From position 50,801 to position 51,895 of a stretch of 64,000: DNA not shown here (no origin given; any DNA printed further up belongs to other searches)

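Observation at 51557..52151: Exact 23-nt palindromic repeat inside a coding sequence and at a bidirectional terminator, bracketing tRNA-Val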

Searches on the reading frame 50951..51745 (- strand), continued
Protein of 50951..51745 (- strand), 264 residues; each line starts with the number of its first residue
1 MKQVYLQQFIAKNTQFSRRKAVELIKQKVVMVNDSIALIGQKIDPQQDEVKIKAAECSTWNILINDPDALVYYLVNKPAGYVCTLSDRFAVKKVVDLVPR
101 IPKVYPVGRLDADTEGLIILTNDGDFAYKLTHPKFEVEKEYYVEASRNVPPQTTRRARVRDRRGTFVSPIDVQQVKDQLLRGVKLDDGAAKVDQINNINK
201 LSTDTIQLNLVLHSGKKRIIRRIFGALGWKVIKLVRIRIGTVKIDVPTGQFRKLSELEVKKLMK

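Call 14: find_homologous_proteins(query=window:50951-51745:-, max_evalue=1e-20)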
Query window:50951-51745:- (264 aa): 6387 proteins with E <= 1e-20 among 8000 candidates; the best 120 are listed.
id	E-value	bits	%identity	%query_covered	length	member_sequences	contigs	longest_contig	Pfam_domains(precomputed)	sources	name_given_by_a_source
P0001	1.3e-167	573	100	100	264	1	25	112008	PF00849.28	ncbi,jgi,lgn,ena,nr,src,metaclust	ncbi:MAG: hypothetical protein A2445_02720 [Candidatus Jacksonbacteria bacterium RIFOXYC2_FULL_44_29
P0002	2.3e-83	298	59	97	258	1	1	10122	PF00849.28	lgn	-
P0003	2.4e-78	281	57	100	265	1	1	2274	PF00849.28,PF01479.31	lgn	-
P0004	6.1e-70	254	50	100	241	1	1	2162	PF00849.28,PF01479.31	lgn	-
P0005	2.6e-53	199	46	96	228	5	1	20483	PF00849.28,PF01479.31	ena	-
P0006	1.0e-51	194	43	97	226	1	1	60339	PF00849.28,PF01479.31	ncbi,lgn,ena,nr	ncbi:rRNA pseudouridine synthase [Candidatus Kuenenbacteria bacterium]|nr:rRNA pseudouridine synthas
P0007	2.1e-51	193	42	96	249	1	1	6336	PF00849.28,PF01479.31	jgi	jgi:pseudouridine synthase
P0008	5.9e-51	191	43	97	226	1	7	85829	PF00849.28,PF01479.31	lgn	-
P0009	8.4e-51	191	43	96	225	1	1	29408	PF00849.28,PF01479.31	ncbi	-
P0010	1.1e-50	191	47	96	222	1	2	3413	PF00849.28,PF01479.31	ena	-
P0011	1.3e-50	190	42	96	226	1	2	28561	PF00849.28,PF01479.31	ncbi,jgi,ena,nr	ncbi:MAG TPA: pseudouridine synthase [Patescibacteria group bacterium]|nr:pseudouridine synthase [Pa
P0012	3.0e-50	189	44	95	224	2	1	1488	PF00849.28,PF01479.31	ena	-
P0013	4.6e-50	189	47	95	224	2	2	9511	PF00849.28,PF01479.31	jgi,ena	-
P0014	6.3e-50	188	45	94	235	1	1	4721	PF00849.28,PF01479.31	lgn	-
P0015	1.6e-49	187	41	97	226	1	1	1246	PF00849.28,PF01479.31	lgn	-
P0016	1.3e-48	184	45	92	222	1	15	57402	PF00849.28,PF01479.31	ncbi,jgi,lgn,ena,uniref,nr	ncbi:hypothetical protein A3B87_00685 [Candidatus Kuenenbacteria bacterium RIFCSPHIGHO2_02_FULL_39_1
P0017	3.4e-48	182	43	95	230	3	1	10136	PF00849.28,PF01479.31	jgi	-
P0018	3.5e-48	182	43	96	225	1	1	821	PF00849.28,PF01479.31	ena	-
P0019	6.4e-48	182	40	96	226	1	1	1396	PF00849.28,PF01479.31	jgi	jgi:23S rRNA pseudouridine2605 synthase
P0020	6.6e-48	181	45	94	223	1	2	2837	PF00849.28,PF01479.31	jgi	-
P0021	7.5e-48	181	44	92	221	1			PF00849.28,PF01479.31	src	-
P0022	3.2e-47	179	41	99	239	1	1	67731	PF00849.28,PF01479.31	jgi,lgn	jgi:pseudouridine synthase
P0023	7.1e-47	178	42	97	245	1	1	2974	PF00849.28,PF01479.31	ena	-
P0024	1.9e-46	177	41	96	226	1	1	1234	PF00849.28,PF01479.31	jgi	jgi:pseudouridine synthase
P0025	2.0e-46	177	43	95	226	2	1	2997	PF00849.28,PF01479.31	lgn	-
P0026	3.1e-46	176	44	98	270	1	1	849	PF00849.28,PF01479.31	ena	-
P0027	3.2e-46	176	40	96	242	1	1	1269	PF00849.28,PF01479.31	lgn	-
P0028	2.0e-45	173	40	97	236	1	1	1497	PF00849.28,PF01479.31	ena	-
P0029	2.4e-45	173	39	95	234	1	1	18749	PF00849.28,PF01479.31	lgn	-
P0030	4.8e-45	172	41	95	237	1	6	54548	PF00849.28,PF01479.31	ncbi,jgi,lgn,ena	-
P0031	1.7e-44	170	41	98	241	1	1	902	PF00849.28,PF01479.31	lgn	-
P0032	6.9e-44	168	38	97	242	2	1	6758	PF00849.28,PF01479.31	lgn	-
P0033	2.0e-43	167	43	95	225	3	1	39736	PF00849.28,PF01479.31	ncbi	-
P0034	2.2e-43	167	41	97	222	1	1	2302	PF00849.28,PF01479.31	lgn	-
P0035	2.5e-43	166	40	97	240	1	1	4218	PF00849.28,PF01479.31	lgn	-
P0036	3.0e-43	166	40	99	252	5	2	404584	PF00849.28,PF01479.31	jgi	-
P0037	4.0e-43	166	42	97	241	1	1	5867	PF00849.28,PF01479.31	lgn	-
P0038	4.2e-43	166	39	99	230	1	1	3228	PF00849.28,PF01479.31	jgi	jgi:23S rRNA pseudouridine2605 synthase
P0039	4.6e-43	166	41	98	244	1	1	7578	PF00849.28,PF01479.31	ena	-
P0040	6.2e-43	165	41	97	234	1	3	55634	PF00849.28,PF01479.31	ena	-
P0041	7.1e-43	165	40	95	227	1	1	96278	PF00849.28,PF01479.31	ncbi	-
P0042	7.1e-43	165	39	95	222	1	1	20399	PF00849.28,PF01479.31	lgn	-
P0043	7.9e-43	165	44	91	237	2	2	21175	PF00849.28,PF01479.31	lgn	-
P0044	1.6e-42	164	41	96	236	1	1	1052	PF00849.28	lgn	-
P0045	2.0e-42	163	42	95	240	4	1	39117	PF00849.28,PF01479.31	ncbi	-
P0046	2.8e-42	163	38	99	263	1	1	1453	PF00849.28,PF01479.31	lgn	-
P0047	3.1e-42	163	38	100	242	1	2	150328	PF00849.28,PF01479.31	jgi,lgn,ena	jgi:23S rRNA pseudouridine2605 synthase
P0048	4.1e-42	162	39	98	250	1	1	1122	PF00849.28,PF01479.31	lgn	-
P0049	5.6e-42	162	40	92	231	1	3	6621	PF00849.28,PF01479.31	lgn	-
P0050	6.8e-42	162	40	95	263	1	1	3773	PF00849.28,PF01479.31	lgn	-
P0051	7.2e-42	162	40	98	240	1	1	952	PF00849.28,PF01479.31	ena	-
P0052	7.8e-42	162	39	94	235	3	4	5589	PF00849.28,PF01479.31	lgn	-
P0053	8.6e-42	161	38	94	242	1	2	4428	PF00849.28,PF01479.31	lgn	-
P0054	9.6e-42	161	40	98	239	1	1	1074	PF00849.28,PF01479.31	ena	-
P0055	1.5e-41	161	42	94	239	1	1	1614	PF00849.28,PF01479.31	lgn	-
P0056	2.4e-41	160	40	98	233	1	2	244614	PF00849.28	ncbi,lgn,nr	ncbi:rRNA pseudouridine synthase [candidate division WWE3 bacterium]|nr:rRNA pseudouridine synthase 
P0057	2.4e-41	160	38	98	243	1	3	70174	PF00849.28,PF01479.31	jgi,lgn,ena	-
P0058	2.8e-41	160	39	95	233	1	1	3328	PF00849.28,PF01479.31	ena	-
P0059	3.2e-41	160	48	64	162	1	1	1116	PF00849.28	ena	-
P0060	3.3e-41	160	38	98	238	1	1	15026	PF00849.28,PF01479.31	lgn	-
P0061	3.8e-41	159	40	98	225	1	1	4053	PF00849.28,PF01479.31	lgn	-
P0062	3.9e-41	159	38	99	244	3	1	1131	PF00849.28,PF01479.31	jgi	-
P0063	5.2e-41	159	39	99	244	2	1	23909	PF00849.28,PF01479.31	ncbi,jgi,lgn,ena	-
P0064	5.3e-41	159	39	95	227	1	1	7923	PF00849.28,PF01479.31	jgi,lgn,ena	-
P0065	5.5e-41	159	38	97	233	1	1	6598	PF00849.28,PF01479.31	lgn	-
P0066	7.1e-41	158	40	91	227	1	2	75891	PF00849.28,PF01479.31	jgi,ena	jgi:pseudouridine synthase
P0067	7.7e-41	158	38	100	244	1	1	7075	PF00849.28,PF01479.31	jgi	jgi:23S rRNA pseudouridine2605 synthase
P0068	8.7e-41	158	39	99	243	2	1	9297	PF00849.28,PF01479.31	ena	-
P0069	8.9e-41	158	41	98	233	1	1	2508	PF00849.28,PF01479.31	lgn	-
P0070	1.1e-40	158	38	100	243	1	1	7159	PF00849.28,PF01479.31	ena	-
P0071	1.1e-40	158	39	92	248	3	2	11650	PF00849.28,PF01479.31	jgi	-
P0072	1.2e-40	158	38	97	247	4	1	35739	PF00849.28,PF01479.31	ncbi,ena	-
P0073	1.2e-40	158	39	98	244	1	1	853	PF00849.28,PF01479.31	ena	-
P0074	1.3e-40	158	40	98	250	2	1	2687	PF00849.28,PF01479.31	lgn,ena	-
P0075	1.3e-40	158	39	99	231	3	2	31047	PF00849.28,PF01479.31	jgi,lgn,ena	jgi:23S rRNA pseudouridine2605 synthase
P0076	1.4e-40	158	40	100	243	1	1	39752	PF00849.28,PF01479.31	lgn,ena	-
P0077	1.4e-40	157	40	97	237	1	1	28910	PF00849.28,PF01479.31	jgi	jgi:23S rRNA pseudouridine2605 synthase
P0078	1.4e-40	157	38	98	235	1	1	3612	PF00849.28,PF01479.31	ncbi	-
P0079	1.5e-40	157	41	95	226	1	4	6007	PF00849.28,PF01479.31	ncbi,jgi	-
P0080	1.6e-40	157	38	98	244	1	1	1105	PF00849.28,PF01479.31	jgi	jgi:23S rRNA pseudouridine2605 synthase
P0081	1.7e-40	157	40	97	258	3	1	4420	PF00849.28,PF01479.31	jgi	-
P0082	1.7e-40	157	36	94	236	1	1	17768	PF00849.28,PF01479.31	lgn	-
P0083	1.8e-40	157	41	97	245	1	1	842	PF00849.28,PF01479.31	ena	-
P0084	2.1e-40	157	42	98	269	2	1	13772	PF00849.28,PF01479.31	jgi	-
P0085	2.2e-40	157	38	98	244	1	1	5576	PF00849.28,PF01479.31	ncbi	-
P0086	2.2e-40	157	39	99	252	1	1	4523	PF00849.28,PF01479.31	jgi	-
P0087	2.3e-40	157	37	98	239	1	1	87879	PF00849.28,PF01479.31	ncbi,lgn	-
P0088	2.5e-40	157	40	98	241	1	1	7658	PF00849.28,PF01479.31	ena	-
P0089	2.5e-40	157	40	98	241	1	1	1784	PF00849.28,PF01479.31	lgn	-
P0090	2.7e-40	157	40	97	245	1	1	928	PF00849.28,PF01479.31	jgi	jgi:23S rRNA pseudouridine2605 synthase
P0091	2.9e-40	156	38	97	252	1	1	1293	PF00849.28,PF01479.31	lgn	-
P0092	3.0e-40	156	38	99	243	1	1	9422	PF00849.28,PF01479.31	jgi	-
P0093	3.0e-40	156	41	98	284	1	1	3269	PF00849.28,PF01479.31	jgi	jgi:23S rRNA pseudouridine2605 synthase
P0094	3.1e-40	156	38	99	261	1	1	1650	PF00849.28,PF01479.31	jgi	jgi:pseudouridine synthase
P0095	3.1e-40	156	39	94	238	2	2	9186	PF00849.28,PF01479.31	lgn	-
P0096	3.2e-40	156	38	97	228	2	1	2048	PF00849.28,PF01479.31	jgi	jgi:23S rRNA pseudouridine2605 synthase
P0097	3.2e-40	156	38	96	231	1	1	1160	PF00849.28,PF01479.31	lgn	-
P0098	3.4e-40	156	38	99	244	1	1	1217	PF00849.28,PF01479.31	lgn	-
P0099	3.4e-40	156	38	99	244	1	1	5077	PF00849.28,PF01479.31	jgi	-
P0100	3.5e-40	156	38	97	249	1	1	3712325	PF00849.28,PF01479.31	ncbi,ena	-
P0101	3.7e-40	156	39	99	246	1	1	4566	PF00849.28,PF01479.31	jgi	jgi:23S rRNA pseudouridine2605 synthase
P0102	3.8e-40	156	40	96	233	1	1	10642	PF00849.28,PF01479.31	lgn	-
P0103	4.5e-40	156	38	98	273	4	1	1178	PF00849.28,PF01479.31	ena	-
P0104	4.5e-40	156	40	98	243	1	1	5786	PF00849.28,PF01479.31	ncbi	-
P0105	4.6e-40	156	38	99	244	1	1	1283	PF00849.28,PF01479.31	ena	-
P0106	5.2e-40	156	40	97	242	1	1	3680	PF00849.28,PF01479.31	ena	-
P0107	5.5e-40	156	38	95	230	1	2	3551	PF00849.28,PF01479.31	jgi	-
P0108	5.6e-40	156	39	98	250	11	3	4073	PF00849.28,PF01479.31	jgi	jgi:23S rRNA pseudouridine2605 synthase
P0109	6.0e-40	155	40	96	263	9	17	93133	PF00849.28,PF01479.31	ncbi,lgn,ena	ncbi:MAG: pseudouridine synthase [Thermoanaerobacterales bacterium]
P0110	6.3e-40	155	38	99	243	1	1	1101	PF00849.28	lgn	-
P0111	6.4e-40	155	39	99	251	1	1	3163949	PF00849.28,PF01479.31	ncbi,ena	-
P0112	6.5e-40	155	38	97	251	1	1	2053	PF00849.28,PF01479.31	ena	-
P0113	6.7e-40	155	39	95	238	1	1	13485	PF00849.28,PF01479.31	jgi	jgi:23S rRNA pseudouridine2605 synthase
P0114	6.9e-40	155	38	97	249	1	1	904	PF00849.28,PF01479.31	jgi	jgi:23S rRNA pseudouridine2605 synthase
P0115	7.2e-40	155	39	97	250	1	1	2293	PF00849.28,PF01479.31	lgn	-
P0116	7.3e-40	155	38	100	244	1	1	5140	PF00849.28,PF01479.31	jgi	jgi:23S rRNA pseudouridine2605 synthase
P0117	7.4e-40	155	39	97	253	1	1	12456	PF00849.28,PF01479.31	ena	-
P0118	7.6e-40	155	38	97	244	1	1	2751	PF00849.28,PF01479.31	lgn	-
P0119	7.8e-40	155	38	99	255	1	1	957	PF00849.28,PF01479.31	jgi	jgi:23S rRNA pseudouridine2605 synthase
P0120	7.9e-40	155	37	99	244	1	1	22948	PF00849.28,PF01479.31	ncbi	ncbi:MAG TPA: pseudouridine synthase [Acidimicrobiales bacterium]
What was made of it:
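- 50951..51745 (-): RsuA/RluB-type rRNA pseudouridine synthase gene, host of parS copies 1 and 3. 100% identical to a Candidatus Jacksonbacteria protein (call 14).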

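Call 34: find_encoding_contigs(protein=P0002, flank=5000, max_places=2)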
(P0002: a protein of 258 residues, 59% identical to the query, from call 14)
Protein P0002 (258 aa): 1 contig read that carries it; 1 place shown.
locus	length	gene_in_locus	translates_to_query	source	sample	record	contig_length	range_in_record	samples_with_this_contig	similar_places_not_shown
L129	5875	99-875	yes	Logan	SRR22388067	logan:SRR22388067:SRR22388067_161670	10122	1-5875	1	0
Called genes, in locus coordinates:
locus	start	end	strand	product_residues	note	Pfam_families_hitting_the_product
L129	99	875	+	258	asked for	PF00849:PseudoU_synth_2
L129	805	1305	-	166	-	PF00293:NUDIX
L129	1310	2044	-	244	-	PF01978:TrmB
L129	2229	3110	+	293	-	-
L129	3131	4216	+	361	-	PF00391:PEP-utilizers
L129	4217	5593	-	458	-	PF00171:Aldedh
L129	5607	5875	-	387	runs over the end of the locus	PF02661:Fic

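Call 35: find_encoding_contigs(protein=P0003, flank=5000, max_places=2)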
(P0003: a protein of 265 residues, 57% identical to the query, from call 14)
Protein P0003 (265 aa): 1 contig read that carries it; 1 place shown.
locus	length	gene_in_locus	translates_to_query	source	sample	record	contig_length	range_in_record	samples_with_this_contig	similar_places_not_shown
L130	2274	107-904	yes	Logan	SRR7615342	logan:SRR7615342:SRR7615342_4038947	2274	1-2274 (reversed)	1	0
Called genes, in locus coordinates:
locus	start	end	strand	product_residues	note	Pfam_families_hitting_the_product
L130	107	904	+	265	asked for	PF01479:S4 (weak), PF00849:PseudoU_synth_2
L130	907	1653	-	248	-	PF01978:TrmB, PF03965:Penicillinase_R (weak)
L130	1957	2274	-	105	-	?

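Call 36: find_encoding_contigs(protein=P0004, flank=5000, max_places=2)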
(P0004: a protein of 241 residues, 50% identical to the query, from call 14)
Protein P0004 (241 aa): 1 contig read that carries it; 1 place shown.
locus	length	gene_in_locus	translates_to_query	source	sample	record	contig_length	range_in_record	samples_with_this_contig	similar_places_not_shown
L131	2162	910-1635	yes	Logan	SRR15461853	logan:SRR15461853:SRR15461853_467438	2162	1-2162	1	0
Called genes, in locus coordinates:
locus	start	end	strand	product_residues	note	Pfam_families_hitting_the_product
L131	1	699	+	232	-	?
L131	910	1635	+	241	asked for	PF01479:S4 (weak), PF00849:PseudoU_synth_2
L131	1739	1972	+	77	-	-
